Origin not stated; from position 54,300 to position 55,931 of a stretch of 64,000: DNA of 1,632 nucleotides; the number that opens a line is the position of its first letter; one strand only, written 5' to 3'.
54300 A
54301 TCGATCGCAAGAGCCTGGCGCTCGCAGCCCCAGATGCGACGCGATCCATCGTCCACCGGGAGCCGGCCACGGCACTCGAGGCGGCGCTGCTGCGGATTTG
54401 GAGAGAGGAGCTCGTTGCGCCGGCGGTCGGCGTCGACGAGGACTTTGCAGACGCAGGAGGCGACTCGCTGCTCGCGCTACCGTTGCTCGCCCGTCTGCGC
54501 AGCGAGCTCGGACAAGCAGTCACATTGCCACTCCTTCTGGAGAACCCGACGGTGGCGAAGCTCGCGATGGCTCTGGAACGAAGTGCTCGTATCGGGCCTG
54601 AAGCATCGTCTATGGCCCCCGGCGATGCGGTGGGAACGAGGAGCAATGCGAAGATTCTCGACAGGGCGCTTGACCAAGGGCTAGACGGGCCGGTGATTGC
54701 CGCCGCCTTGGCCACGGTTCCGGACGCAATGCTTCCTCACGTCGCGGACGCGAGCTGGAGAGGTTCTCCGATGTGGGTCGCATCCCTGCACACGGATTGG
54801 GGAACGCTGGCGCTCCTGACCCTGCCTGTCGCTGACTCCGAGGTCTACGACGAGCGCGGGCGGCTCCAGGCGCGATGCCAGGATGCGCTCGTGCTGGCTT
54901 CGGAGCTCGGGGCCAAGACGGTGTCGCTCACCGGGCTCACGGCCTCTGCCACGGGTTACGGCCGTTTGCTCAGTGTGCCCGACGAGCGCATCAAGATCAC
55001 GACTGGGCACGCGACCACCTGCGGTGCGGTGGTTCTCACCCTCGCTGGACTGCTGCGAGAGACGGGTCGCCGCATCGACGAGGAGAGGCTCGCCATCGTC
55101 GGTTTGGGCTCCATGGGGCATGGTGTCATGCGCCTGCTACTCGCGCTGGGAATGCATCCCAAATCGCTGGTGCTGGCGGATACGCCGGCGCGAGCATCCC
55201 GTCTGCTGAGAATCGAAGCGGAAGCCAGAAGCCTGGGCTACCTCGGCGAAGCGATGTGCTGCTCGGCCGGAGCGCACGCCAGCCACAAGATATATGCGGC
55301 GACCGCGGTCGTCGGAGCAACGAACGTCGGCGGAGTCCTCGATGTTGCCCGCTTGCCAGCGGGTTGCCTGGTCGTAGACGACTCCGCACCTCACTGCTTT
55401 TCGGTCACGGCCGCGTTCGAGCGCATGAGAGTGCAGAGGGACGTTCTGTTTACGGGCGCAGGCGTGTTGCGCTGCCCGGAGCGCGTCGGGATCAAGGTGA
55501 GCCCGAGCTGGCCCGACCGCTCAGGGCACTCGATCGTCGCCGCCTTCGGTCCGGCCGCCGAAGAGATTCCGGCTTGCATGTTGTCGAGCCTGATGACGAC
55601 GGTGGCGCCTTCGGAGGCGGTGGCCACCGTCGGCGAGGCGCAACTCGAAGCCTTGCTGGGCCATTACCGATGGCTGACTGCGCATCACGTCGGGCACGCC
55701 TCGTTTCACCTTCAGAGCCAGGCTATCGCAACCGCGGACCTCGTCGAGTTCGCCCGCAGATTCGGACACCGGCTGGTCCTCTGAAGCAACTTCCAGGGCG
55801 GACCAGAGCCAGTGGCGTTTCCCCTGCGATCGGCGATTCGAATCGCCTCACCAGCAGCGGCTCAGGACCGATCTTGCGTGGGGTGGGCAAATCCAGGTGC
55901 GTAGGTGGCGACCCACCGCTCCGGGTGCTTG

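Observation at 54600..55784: NRPS terminates in an acyl-ACP-reductase (AAR)/GluTR-like domain instead of a TE or SDR-type R domain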

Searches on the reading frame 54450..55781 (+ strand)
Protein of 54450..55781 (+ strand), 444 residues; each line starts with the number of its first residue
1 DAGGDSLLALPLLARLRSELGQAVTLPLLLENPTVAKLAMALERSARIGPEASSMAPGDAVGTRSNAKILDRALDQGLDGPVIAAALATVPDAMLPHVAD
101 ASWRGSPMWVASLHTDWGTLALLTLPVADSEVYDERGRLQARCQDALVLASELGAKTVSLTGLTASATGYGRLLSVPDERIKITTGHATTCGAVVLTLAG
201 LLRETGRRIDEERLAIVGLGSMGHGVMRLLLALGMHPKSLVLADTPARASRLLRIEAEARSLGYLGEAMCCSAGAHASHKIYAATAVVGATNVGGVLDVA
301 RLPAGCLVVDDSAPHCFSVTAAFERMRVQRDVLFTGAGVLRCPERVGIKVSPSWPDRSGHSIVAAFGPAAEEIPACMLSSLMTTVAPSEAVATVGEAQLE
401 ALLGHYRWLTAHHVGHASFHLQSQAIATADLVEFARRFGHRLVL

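Call 4: search_protein_families(library=pfam, proteins=[window:54450-55781:+], max_evalue=1)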
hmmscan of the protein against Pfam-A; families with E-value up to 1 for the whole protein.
window:54450-55781:+ (444 aa): 8 families
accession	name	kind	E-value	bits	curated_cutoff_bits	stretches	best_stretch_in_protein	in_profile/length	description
PF00550.31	PP-binding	-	3.6e-07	30.8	20.8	1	1-39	26-64/67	Phosphopantetheine attachment site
PF02826.25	2-Hacid_dh_C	-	0.0066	16.3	25.1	1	204-236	29-61/178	D-isomer specific 2-hydroxyacid dehydrogenase, NAD binding domain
PF00148.24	Oxidored_nitro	-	0.02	14.2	28.6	1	206-260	267-319/399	Nitrogenase component 1 type Oxidoreductase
PF03807.23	F420_oxidored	-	0.071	14.2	21.6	1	213-252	1-40/94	NADP oxidoreductase coenzyme F420-dependent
PF21703.3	Gp10A-like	-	0.098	12.8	27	1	197-228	240-271/279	Major capsid protein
PF00899.27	ThiF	-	0.13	11.8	28.1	1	207-244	16-51/238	ThiF family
PF00208.27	ELFV_dehydrog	-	0.2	11.8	23.4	1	187-237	8-58/241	Glutamate/Leucine/Phenylalanine/Valine dehydrogenase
PF07306.16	DUF1455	-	0.27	11.6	25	1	228-301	9-78/130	Protein of unknown function (DUF1455)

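Call 5: search_protein_families(library=ncbifam, proteins=[window:54450-55781:+], max_evalue=1)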
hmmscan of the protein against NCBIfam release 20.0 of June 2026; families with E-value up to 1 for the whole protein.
window:54450-55781:+ (444 aa): 6 families
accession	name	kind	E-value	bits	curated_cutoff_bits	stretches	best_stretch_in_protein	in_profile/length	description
NF053554.1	prodigi_MAP_PigE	equivalog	3.6e-12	45.5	850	1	123-346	66-276/837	prodigiosin MAP biosynthesis aminotransferase PigE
NF038078.1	NRPS_MxcG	equivalog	0.00056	17.3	2300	1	1-55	1000-1054/1442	myxochelin non-ribosomal peptide synthetase MxcG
NF041369.1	Dhydh_Halo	equivalog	0.01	15.1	400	1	209-236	130-157/305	D-2-hydroxyacid dehydrogenase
NF004282.0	PRK05691.1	subfamily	0.066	9.1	4090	1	3-49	614-660/4334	non-ribosomal peptide synthase/polyketide synthase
TIGR03443.1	alpha_am_amid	equivalog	0.11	9.8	1030.1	1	1-49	876-924/1390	L-aminoadipate-semialdehyde dehydrogenase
NF001309.0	PRK00257.1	equivalog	0.24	10.3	434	1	195-244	100-146/379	4-phosphoerythronate dehydrogenase PdxB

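Call 6: search_solved_structures(query=window:54600-55781:+, max_evalue=10, show_alignments=3)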
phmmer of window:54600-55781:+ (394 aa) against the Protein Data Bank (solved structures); distinct sequences matched with E-value up to 10: 12.
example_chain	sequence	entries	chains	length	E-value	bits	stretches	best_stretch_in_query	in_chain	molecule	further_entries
9e4s_A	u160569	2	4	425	8e-52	179.7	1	52-392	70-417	Amino acid adenylation domain protein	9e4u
9e4x_A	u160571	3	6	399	1.1e-51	179.2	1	52-390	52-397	Amino acid adenylation domain protein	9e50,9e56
4ppm_A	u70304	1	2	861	2.1e-05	26.9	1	75-290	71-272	Aminotransferase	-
1ww8_A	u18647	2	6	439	0.0028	19.9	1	129-207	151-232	malate oxidoreductase | 439aa long hypothetical malate oxidoreductase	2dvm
3nv9_A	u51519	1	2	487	0.0062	18.8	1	122-196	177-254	Malic enzyme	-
2hae_A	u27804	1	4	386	0.069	15.4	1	122-191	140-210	Malate oxidoreductase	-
1vl6_A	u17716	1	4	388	0.07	15.3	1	122-191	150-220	malate oxidoreductase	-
9m2i_A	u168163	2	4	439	0.11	14.6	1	129-195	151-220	NADP-dependent malic enzyme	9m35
6n7l_A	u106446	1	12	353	0.22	13.7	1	150-203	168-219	Alcohol dehydrogenase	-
9krw_A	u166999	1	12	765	0.24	13.6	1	129-195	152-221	NADP-dependent malic enzyme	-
8jzo_A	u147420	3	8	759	0.25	13.5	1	129-195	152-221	NADP-dependent malic enzyme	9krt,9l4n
7bu3_B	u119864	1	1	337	0.57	12.3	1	129-208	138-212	Alcohol dehydrogenase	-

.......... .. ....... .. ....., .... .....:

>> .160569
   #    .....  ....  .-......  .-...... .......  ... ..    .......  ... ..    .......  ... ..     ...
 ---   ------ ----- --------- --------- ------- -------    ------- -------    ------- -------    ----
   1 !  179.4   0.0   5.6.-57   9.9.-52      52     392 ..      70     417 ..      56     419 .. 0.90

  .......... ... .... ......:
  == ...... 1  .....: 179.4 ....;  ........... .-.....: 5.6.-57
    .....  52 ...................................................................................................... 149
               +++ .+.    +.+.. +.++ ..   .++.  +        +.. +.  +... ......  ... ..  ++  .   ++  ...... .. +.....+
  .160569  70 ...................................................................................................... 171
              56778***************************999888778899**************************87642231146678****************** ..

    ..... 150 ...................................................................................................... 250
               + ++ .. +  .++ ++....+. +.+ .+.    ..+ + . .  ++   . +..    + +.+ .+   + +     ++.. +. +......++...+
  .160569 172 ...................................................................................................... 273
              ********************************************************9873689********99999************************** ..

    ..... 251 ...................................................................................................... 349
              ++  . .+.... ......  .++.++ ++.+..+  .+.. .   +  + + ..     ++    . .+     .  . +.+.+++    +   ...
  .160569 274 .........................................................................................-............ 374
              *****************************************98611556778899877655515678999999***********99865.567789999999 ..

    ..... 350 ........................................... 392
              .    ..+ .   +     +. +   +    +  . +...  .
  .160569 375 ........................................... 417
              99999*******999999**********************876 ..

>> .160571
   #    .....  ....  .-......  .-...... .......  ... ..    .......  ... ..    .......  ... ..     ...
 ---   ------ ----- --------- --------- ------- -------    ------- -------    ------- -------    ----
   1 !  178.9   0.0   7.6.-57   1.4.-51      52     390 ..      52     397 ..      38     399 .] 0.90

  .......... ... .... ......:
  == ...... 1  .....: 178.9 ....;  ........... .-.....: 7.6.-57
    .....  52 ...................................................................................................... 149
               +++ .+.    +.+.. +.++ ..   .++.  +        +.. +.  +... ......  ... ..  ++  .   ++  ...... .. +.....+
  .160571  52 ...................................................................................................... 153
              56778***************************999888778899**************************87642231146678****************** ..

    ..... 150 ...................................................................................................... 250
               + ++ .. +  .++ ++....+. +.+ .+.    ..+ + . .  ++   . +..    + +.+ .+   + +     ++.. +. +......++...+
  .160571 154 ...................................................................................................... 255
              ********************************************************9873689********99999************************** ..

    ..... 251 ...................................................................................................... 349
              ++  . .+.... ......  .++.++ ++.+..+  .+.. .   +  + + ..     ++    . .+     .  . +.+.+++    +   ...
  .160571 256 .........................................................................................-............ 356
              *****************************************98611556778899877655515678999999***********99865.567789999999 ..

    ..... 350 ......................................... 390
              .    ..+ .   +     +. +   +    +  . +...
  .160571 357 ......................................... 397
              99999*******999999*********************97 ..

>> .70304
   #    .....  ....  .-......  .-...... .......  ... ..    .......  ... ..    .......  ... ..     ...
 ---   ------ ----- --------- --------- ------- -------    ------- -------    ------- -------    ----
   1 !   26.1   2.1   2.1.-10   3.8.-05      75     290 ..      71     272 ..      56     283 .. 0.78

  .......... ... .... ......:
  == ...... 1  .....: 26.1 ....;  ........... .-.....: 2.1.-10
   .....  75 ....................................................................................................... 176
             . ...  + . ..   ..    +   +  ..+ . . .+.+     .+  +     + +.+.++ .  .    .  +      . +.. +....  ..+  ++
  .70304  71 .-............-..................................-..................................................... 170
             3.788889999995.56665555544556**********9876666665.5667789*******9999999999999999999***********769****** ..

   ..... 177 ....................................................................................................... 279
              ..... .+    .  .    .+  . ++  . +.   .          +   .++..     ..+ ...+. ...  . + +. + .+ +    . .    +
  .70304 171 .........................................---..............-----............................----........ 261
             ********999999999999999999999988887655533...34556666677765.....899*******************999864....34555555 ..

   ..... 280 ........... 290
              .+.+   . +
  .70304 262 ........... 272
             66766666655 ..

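Call 7: find_homologous_proteins(query=window:54600-55781:+)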
Query window:54600-55781:+ (394 aa): 6 proteins with E <= 0.001 among 8000 candidates.
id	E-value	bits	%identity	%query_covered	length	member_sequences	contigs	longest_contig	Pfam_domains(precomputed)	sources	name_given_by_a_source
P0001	2.0e-64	236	39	96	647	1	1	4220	PF00550.32,PF13193.13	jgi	jgi:hypothetical protein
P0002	8.0e-55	204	40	82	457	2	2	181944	-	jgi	jgi:predicted amino acid dehydrogenase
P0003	4.7e-51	192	37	85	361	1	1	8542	-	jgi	jgi:hypothetical protein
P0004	6.6e-48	182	38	73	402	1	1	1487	-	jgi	jgi:hypothetical protein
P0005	1.4e-39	154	37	87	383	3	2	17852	-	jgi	jgi:hypothetical protein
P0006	8.2e-35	139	35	70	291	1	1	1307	-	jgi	jgi:hypothetical protein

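Call 24: find_homologous_proteins(query=A2, max_evalue=0.00001)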
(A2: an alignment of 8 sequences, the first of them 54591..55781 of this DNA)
Query A2 (8 sequences) (397 aa, profile of the alignment): 98 proteins with E <= 0.00001 among 8000 candidates.
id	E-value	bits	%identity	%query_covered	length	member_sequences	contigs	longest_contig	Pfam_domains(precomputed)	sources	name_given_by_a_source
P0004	2.5e-167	575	38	72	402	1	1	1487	-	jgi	jgi:hypothetical protein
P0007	3.7e-164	564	32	87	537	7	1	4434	PF00550.32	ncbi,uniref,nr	ncbi:phosphopantetheine-binding protein [Moorena sp. SIO4E2]|uniref:phosphopantetheine-binding prote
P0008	1.1e-158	546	31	87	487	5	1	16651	PF00550.32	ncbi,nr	ncbi:MAG: hypothetical protein F6K65_05510 [Moorea sp. SIO3C2]|nr:hypothetical protein [Moorena sp. 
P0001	6.3e-156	537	39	95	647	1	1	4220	PF00550.32,PF13193.13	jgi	jgi:hypothetical protein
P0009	5.9e-150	518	34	92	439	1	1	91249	-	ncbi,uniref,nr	ncbi:amino acid adenylation protein [Chitinivorax sp. B]|uniref:amino acid adenylation protein n=1 T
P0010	1.9e-147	509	31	91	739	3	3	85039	PF00550.32,PF00501.35,PF13193.13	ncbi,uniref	ncbi:MAG: AMP-binding protein, partial [Okeania sp. SIO2G4]|uniref:phosphopantetheine-binding protei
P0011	8.8e-145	501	37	86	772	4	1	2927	PF00550.32,PF00501.35,PF13193.13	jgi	jgi:aryl carrier-like protein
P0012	1.9e-144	499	37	86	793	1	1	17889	PF07238.20,PF00550.32,PF00501.35,PF13193.13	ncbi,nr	ncbi:MAG: AMP-binding protein [Stigonema ocellatum SAG 48.90 = DSM 106950]|nr:AMP-binding protein [S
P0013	2.3e-144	499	34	91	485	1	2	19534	PF18563.7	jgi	-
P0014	3.5e-144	499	37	88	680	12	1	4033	PF07238.20,PF00550.32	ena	-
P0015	1.4e-143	497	43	66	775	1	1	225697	PF00550.32,PF00501.35,PF13193.13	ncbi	-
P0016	9.3e-143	494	34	91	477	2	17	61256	PF18563.7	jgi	jgi:hypothetical protein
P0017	2.2e-142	493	36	86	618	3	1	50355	PF00550.32,PF13193.13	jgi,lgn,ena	jgi:predicted amino acid dehydrogenase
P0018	1.3e-140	487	35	84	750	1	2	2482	PF00550.32,PF00501.35,PF13193.13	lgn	-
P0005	3.5e-140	485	37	86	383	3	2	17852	-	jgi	jgi:hypothetical protein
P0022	3.7e-137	475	36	95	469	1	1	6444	PF00550.32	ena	-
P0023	1.8e-136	473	36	92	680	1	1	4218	PF00550.32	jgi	jgi:acyl carrier protein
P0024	1.9e-136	473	38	90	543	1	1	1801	PF00550.32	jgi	jgi:hypothetical protein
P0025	3.7e-136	472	34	98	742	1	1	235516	PF00550.32,PF13193.13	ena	-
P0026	6.1e-136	471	37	92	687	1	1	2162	PF00550.32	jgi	jgi:predicted amino acid dehydrogenase/acyl carrier protein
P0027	9.5e-136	471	37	93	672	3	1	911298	PF00550.32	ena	-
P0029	1.1e-134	467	36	92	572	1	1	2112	PF00550.32,PF13193.13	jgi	jgi:hypothetical protein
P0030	5.0e-134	465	35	92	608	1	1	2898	PF00550.32,PF13193.13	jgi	jgi:hypothetical protein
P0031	5.0e-134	465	37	90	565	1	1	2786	PF00550.32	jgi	jgi:hypothetical protein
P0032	5.5e-134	465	37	90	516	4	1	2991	PF00550.32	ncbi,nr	ncbi:MAG: hypothetical protein JO034_32025, partial [Singulisphaera sp.]|nr:hypothetical protein [Si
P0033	1.4e-132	460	36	90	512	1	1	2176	PF00550.32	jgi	jgi:hypothetical protein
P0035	1.4e-131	457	35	91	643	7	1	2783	PF00550.32,PF13193.13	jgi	jgi:acyl carrier protein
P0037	4.4e-130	452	36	91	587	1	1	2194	PF00550.32,PF13193.13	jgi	jgi:hypothetical protein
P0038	8.9e-130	451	36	91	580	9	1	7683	PF00550.32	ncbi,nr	ncbi:MAG TPA: phosphopantetheine-binding protein, partial [Isosphaeraceae bacterium]|nr:phosphopante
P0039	1.1e-129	451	36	91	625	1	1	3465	PF00550.32,PF13193.13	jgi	jgi:hypothetical protein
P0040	3.8e-129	449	36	94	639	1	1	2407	PF00550.32,PF13193.13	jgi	jgi:hypothetical protein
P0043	4.4e-128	446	39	66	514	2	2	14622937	PF00550.32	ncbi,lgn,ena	-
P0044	5.5e-128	445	35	91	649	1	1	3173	PF00550.32,PF13193.13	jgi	jgi:hypothetical protein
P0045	7.5e-128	445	36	91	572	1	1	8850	PF00550.32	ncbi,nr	ncbi:MAG: hypothetical protein IAE79_25845, partial [Anaerolinea sp.]|nr:hypothetical protein [Anaer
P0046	3.0e-127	443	34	91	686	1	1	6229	PF00550.32,PF13193.13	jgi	jgi:hypothetical protein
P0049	1.6e-124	434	37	84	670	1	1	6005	PF00550.32,PF13193.13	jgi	jgi:hypothetical protein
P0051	9.7e-120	418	36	84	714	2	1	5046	PF00550.32,PF00501.35,PF13193.13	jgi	jgi:hypothetical protein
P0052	1.3e-119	418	37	99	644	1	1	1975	PF00550.32,PF13193.13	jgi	jgi:hypothetical protein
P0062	2.4e-115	404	32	85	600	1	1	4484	PF00550.32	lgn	-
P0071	2.1e-108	381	40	68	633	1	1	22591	PF00550.32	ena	-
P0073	1.5e-107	378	41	68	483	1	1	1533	PF00550.32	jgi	jgi:acyl carrier protein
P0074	1.1e-106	375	43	66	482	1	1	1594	PF00550.32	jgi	jgi:acyl carrier protein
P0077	6.3e-105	369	39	65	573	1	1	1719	PF00550.32,PF13193.13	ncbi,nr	ncbi:MAG TPA: phosphopantetheine-binding protein, partial [Acidimicrobiales bacterium]|nr:phosphopan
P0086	8.3e-96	339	36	98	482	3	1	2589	PF00550.32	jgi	jgi:predicted amino acid dehydrogenase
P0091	5.1e-88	314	38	68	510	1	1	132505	PF00550.32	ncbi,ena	-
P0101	3.3e-40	156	38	34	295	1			PF00550.32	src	-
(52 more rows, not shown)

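Call 29: search_protein_representatives(protein=window:54591-55781:+)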
Query: 397 residues. Proteins with E-value up to 0.001 (for the whole library): 786; up to 1e-10: 595; up to 1e-30: 328. The best 150 are listed.
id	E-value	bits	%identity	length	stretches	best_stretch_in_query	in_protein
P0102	2.5e-254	859.4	100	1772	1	1-397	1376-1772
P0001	7.1e-65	235.9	40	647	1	15-393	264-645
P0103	3.3e-57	210.6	40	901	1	34-394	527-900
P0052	3.9e-56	207.1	41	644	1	3-394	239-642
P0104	5.4e-56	206.6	38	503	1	53-394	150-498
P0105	1.0e-55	205.7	37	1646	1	29-375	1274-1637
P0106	1.8e-55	204.9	37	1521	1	27-395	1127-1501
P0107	7.7e-55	202.8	36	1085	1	21-393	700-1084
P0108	9.1e-55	202.6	38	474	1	55-393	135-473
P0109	1.4e-54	202.0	37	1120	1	34-392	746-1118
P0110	3.0e-54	200.9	37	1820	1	49-392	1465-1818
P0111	4.6e-54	200.3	41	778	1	71-394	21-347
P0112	5.1e-54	200.1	39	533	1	5-393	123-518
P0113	7.9e-54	199.5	37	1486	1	28-392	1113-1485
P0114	1.1e-53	199.1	40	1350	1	27-376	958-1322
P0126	1.7e-52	195.1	37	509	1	37-393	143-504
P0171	1.4e-49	185.6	37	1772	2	33-386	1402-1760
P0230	3.6e-45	171.0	38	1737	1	45-393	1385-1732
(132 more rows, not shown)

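Call 33: search_solved_structures(query=A2, max_evalue=1, show_alignments=0)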
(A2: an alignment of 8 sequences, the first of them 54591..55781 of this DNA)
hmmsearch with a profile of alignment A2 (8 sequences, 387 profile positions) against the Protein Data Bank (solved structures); distinct sequences matched with E-value up to 1: 14.
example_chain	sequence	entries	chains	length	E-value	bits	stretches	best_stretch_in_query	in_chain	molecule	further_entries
9e4s_A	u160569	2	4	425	2.6e-168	563.1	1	6-385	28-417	Amino acid adenylation domain protein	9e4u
9e4x_A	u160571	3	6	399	3e-168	562.9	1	6-385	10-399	Amino acid adenylation domain protein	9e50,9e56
4ppm_A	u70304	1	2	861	3.5e-07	32.6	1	64-289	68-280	Aminotransferase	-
9lgo_F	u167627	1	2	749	0.0016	20.6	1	213-248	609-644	ATPase family gene 2 protein homolog B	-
8rhn_O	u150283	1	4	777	0.0018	20.5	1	213-248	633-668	ATPase family gene 2 protein homolog B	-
6jzu_A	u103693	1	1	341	0.032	16.3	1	79-170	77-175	Long-chain acyl-[acyl-carrier-protein] reductase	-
6jzz_A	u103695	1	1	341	0.032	16.3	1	79-170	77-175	Long-chain acyl-[acyl-carrier-protein] reductase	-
6jzq_A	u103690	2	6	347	0.032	16.3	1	79-170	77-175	Long-chain acyl-[acyl-carrier-protein] reductase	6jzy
3nv9_A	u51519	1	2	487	0.036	16.2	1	137-200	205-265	Malic enzyme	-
1ww8_A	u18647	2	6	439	0.059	15.5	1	131-209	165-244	malate oxidoreductase | 439aa long hypothetical malate oxidoreductase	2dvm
1pzd_A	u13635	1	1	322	0.31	13.1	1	313-362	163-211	Coatomer gamma subunit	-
1r4x_A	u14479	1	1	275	0.33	13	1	313-362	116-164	Coatomer gamma subunit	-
9m4n_A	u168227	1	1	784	0.8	11.7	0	224-248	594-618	Cell division control protein 48 homolog A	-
9m3v_A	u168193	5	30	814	0.84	11.6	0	224-248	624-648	Cell division control protein 48 homolog A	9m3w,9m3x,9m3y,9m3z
